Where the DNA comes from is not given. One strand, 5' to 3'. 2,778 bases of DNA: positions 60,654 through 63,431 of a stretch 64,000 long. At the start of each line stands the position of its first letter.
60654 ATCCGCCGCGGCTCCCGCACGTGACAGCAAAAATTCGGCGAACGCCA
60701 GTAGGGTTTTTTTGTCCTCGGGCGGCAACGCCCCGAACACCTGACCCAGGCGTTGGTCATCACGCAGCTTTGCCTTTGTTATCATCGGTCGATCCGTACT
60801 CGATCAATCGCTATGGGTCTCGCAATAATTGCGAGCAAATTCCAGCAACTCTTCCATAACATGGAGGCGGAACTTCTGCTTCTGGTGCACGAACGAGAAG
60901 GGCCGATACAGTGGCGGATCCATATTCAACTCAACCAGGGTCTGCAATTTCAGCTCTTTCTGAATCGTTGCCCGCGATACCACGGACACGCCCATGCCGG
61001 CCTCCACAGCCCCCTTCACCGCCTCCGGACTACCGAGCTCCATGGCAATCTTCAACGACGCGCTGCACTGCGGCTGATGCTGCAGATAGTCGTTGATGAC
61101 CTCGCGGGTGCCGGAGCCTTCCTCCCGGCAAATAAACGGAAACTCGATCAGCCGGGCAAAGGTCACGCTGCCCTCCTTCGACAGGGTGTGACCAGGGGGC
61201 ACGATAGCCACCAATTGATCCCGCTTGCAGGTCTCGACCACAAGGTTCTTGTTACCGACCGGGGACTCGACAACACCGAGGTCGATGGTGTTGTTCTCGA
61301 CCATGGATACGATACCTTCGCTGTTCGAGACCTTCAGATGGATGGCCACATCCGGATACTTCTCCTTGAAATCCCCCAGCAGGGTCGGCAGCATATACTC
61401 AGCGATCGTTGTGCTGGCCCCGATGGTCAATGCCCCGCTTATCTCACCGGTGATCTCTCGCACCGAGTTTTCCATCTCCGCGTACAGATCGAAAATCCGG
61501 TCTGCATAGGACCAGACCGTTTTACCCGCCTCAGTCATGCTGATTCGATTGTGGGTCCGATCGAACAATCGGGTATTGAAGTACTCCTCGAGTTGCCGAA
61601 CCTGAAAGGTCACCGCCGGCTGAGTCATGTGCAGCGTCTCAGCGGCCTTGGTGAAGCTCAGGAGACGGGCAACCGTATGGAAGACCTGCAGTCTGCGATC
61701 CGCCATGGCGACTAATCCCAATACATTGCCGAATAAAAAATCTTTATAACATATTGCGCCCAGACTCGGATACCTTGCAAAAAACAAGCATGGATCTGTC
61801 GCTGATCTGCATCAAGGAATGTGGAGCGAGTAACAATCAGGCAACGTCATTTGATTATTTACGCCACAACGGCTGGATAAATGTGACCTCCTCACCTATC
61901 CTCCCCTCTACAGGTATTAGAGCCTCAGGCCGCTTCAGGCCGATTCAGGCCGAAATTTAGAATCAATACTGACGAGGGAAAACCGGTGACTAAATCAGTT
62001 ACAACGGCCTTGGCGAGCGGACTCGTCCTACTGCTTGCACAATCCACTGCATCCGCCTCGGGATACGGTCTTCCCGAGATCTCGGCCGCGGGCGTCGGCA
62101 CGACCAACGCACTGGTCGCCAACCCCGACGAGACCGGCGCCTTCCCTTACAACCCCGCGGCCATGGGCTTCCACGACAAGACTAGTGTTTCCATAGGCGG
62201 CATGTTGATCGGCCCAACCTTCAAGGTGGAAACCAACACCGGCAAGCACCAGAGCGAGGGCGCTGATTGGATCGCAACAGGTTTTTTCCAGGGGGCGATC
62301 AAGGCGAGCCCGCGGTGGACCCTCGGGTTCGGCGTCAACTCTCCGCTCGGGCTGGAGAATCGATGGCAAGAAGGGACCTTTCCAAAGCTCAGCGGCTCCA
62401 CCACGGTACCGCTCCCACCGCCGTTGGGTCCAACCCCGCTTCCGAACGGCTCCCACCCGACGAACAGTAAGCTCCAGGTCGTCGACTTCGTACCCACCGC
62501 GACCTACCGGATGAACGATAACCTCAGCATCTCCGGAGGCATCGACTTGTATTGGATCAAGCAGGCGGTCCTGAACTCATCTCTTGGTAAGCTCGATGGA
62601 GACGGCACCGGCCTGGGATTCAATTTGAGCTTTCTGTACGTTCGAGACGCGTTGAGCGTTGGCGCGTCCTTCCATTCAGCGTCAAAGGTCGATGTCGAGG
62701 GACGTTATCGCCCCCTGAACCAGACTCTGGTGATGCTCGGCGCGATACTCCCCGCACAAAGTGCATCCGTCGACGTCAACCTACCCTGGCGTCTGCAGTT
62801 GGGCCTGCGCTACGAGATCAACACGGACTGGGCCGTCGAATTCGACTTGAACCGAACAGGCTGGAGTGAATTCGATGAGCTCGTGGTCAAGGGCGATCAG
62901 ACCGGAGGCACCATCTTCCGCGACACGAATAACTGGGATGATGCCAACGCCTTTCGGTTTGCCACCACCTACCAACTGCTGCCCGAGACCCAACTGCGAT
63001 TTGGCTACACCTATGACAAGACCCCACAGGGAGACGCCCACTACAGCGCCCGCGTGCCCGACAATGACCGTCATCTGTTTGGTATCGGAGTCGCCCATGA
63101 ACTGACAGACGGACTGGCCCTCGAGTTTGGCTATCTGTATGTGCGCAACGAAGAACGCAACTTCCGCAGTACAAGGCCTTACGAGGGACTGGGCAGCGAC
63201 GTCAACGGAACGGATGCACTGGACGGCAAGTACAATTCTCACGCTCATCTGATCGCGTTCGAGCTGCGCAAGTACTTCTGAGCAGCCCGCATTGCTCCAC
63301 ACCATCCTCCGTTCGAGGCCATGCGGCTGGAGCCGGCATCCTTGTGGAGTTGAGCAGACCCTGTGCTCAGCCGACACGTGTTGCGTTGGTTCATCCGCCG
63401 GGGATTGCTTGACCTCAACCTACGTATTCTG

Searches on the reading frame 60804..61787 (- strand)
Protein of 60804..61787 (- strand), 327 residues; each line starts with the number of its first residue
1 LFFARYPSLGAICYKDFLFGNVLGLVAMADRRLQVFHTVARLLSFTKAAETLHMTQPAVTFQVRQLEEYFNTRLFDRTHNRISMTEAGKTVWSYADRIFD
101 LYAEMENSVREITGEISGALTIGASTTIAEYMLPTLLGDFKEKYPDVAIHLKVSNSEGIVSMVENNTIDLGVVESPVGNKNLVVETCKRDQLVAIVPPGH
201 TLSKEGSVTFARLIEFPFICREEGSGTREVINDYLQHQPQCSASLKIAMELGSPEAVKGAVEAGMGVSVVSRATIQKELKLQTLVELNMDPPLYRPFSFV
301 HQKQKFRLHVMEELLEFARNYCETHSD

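Call 43: search_protein_families(library=pfam, proteins=[window:60804-61787:-], max_evalue=0.001)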
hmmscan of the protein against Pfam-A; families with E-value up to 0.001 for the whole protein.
window:60804-61787:- (327 aa): 4 families
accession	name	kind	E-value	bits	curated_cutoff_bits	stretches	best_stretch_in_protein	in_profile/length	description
PF03466.25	LysR_substrate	-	4.4e-48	163.9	28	1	114-322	2-208/209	LysR substrate binding domain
PF00126.33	HTH_1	-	2.6e-22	78.9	26.6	1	31-89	2-60/60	Bacterial regulatory helix-turn-helix protein, lysR family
PF12849.12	PBP_like_2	-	8.8e-10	39.2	27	1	116-191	8-80/267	PBP superfamily domain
PF12727.12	PBP_like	-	0.0002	21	27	1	168-317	47-191/193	PBP superfamily domain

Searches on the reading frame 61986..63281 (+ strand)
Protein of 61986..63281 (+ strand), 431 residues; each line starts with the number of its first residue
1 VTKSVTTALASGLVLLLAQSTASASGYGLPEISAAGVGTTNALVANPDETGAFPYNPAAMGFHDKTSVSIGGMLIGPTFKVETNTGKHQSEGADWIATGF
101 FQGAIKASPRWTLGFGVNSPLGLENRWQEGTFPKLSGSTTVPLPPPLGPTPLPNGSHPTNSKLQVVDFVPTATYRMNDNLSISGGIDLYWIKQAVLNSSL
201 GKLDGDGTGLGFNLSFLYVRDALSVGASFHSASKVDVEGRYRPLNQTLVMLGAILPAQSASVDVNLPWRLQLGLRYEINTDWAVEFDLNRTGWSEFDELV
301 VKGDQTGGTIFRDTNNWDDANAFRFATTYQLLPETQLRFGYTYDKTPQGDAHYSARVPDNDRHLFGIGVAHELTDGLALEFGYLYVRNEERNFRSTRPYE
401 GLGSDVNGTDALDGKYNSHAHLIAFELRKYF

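Call 43: search_protein_families(library=pfam, proteins=[window:61986-63281:+], max_evalue=0.001)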
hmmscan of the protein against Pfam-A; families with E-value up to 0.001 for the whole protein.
window:61986-63281:+ (431 aa): 3 families
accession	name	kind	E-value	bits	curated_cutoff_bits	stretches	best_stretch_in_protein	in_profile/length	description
PF03349.22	Toluene_X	-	2.2e-59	201.5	29.7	2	155-431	129-421/421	Outer membrane protein transport protein (OMPP1/FadL/TodX)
PF10677.15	DUF2490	-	1.4e-06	28.6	29.8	0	361-392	35-181/186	Protein of unknown function (DUF2490)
PF13609.12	Porin_4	-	5.4e-06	26.9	27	1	222-389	197-308/310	Gram-negative porin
